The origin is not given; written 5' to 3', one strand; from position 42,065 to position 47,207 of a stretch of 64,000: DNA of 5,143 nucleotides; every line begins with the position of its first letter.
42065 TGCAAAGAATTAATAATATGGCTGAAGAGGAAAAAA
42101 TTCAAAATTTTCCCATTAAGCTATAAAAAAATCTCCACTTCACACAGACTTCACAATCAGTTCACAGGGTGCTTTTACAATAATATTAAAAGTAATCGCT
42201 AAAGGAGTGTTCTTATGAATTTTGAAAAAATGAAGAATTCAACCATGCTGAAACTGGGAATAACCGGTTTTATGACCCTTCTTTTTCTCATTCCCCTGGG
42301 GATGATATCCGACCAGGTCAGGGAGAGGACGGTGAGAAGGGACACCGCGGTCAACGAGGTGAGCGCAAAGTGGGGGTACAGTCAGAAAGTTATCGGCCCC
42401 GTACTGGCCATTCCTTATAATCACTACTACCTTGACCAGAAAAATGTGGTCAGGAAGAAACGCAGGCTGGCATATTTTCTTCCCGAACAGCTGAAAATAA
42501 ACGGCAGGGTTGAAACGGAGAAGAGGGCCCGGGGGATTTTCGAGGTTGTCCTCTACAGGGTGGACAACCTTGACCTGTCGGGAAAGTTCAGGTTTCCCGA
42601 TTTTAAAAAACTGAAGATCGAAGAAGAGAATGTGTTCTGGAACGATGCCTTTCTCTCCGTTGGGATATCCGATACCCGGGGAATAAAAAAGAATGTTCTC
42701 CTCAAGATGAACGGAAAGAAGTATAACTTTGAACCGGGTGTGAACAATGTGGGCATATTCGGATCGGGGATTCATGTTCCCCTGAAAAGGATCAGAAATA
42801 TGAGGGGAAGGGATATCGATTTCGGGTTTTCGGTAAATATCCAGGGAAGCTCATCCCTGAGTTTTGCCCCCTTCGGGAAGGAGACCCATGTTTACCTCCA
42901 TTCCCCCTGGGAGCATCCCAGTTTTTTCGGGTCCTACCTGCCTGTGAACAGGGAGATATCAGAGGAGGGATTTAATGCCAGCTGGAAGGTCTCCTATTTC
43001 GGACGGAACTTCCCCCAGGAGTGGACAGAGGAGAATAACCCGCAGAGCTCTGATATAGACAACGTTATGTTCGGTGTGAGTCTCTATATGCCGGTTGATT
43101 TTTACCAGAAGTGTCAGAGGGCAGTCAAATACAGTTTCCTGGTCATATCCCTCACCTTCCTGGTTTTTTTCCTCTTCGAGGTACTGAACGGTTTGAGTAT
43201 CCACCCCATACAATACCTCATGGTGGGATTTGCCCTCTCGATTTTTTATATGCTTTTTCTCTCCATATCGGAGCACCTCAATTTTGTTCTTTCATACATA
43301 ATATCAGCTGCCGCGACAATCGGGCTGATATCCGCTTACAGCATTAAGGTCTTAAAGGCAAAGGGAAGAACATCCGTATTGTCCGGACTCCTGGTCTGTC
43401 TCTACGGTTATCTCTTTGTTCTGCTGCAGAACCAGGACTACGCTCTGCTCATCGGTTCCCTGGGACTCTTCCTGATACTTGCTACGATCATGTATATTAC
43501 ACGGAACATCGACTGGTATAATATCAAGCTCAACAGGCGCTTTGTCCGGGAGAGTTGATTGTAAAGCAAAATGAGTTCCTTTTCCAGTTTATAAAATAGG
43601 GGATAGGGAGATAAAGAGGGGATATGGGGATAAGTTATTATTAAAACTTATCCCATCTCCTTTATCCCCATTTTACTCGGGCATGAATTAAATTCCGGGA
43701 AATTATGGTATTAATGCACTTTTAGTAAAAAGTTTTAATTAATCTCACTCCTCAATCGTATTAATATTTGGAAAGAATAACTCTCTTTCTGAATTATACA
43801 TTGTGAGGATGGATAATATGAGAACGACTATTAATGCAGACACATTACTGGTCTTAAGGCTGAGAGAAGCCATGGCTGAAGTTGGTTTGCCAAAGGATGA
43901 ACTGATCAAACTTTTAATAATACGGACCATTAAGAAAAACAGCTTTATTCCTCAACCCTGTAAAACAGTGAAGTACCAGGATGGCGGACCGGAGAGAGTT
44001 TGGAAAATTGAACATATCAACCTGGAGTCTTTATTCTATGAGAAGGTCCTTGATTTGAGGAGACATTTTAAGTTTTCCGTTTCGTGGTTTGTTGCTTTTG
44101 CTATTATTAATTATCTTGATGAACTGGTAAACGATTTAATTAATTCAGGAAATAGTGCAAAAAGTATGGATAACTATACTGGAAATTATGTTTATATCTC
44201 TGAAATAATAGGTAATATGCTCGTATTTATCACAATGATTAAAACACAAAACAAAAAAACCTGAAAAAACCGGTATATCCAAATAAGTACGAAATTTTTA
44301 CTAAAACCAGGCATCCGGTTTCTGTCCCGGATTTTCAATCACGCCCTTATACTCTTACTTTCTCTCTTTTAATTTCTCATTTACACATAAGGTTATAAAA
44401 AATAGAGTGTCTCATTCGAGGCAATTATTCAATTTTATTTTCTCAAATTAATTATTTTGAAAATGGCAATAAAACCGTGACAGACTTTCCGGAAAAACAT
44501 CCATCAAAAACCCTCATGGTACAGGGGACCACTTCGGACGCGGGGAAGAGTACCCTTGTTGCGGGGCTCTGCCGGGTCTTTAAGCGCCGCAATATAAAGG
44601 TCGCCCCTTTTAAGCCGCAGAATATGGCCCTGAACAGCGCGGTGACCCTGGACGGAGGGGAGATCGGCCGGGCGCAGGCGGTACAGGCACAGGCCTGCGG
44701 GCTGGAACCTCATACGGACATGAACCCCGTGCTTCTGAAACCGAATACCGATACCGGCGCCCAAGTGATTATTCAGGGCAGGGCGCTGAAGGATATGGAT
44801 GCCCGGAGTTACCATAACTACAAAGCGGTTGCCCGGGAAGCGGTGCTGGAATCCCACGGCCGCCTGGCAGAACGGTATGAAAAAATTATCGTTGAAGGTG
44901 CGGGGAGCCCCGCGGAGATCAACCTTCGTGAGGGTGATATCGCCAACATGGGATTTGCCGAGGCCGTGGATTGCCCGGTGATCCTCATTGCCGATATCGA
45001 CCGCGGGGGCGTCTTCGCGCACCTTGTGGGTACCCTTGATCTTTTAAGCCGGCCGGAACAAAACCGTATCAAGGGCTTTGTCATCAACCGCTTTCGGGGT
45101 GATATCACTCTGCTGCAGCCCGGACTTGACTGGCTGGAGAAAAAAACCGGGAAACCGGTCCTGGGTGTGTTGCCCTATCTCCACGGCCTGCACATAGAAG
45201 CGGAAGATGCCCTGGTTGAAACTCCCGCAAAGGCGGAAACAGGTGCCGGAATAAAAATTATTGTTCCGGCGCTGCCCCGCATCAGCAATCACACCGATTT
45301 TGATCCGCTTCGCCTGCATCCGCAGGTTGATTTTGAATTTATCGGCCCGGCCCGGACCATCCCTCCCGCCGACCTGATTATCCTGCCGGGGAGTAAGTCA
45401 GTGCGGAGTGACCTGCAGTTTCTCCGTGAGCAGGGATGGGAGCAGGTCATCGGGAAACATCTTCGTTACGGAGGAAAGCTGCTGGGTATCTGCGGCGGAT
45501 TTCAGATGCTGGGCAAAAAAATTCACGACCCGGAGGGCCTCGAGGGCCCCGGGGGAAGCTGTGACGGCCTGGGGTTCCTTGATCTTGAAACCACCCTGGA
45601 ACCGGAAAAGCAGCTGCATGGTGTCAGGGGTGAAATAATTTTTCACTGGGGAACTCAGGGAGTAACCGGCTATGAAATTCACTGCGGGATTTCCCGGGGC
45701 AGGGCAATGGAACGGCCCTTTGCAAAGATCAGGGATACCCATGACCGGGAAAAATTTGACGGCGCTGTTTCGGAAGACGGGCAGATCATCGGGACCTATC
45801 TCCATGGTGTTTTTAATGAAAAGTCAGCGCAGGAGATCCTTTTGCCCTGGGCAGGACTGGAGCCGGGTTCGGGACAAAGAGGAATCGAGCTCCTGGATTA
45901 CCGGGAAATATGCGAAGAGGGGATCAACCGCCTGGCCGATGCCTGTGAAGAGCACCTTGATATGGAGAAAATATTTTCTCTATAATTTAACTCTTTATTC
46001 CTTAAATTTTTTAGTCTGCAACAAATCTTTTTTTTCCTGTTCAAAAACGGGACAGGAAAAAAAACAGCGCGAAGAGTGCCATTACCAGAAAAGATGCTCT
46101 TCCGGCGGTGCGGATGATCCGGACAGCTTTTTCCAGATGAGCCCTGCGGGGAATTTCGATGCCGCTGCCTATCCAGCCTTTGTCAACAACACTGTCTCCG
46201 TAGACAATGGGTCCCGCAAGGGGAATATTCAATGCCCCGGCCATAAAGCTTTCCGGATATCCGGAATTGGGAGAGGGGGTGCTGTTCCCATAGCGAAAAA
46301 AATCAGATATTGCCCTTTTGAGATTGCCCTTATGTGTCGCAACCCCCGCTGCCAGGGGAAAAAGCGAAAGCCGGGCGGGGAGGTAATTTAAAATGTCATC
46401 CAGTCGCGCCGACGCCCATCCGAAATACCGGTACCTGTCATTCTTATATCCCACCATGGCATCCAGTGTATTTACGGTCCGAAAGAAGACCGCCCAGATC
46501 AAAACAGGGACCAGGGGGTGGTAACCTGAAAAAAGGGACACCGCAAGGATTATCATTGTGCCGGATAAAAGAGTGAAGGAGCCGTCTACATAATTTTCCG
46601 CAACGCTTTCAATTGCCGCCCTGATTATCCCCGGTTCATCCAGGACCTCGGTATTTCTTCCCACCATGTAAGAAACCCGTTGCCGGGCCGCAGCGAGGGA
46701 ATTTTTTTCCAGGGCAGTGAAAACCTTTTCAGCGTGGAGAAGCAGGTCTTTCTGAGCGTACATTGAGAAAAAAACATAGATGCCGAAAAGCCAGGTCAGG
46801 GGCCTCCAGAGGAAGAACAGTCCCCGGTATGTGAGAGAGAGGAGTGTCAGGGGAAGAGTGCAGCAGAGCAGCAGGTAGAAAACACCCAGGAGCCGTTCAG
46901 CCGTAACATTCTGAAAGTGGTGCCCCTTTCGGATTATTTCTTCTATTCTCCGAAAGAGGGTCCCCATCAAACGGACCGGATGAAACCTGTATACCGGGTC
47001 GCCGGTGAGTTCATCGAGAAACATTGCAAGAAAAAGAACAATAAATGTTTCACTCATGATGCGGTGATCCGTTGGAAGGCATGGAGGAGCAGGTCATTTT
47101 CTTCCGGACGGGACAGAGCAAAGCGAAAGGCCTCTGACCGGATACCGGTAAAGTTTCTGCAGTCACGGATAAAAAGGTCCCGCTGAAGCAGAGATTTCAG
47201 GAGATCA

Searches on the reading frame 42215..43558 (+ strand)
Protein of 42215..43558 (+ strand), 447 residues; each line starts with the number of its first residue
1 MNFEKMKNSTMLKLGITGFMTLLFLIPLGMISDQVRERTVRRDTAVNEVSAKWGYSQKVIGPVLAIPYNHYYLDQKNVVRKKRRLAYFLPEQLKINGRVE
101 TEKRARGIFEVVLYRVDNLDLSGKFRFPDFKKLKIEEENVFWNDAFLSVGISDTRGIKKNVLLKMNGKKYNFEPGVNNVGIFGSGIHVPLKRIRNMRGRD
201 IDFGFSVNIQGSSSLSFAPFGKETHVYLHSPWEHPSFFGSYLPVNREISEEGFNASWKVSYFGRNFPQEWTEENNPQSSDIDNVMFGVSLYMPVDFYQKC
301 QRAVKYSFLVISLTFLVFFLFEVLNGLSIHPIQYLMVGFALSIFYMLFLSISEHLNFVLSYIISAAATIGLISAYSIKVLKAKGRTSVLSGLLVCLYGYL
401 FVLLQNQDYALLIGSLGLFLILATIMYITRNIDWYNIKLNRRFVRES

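Call 73: search_protein_families(library=pfam, proteins=[window:42215-43558:+], max_evalue=0.00001)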
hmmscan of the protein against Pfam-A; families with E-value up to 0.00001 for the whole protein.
window:42215-43558:+ (447 aa): 1 family
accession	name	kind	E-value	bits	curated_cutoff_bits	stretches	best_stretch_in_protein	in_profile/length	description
PF06123.17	CreD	-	3.3e-162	540.7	23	1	10-435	2-428/428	Inner membrane protein CreD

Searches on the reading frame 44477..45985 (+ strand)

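Call 73: search_protein_families(library=pfam, proteins=[window:44477-45985:+], max_evalue=0.00001)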
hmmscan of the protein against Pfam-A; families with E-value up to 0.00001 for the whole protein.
window:44477-45985:+ (502 aa): 3 families
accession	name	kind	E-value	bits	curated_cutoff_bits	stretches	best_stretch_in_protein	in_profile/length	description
PF07685.20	GATase_3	-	4e-58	196.7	27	1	260-449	1-194/196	CobB/CobQ-like glutamine amidotransferase domain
PF01656.29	CbiA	-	2.9e-23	82.6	25.4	1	13-238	1-115/125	CobQ/CobB/MinD/ParA nucleotide binding domain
PF13500.12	AAA_26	-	5.6e-20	72.5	27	1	11-238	1-194/198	AAA domain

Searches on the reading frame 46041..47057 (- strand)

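Call 73: search_protein_families(library=pfam, proteins=[window:46041-47057:-], max_evalue=0.00001)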
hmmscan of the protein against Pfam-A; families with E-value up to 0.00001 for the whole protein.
window:46041-47057:- (338 aa): 1 family
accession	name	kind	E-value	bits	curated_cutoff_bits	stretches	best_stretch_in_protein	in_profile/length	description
PF03186.18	CobD_Cbib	-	2.6e-80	270.2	34.4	1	8-314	1-281/282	CobD/Cbib protein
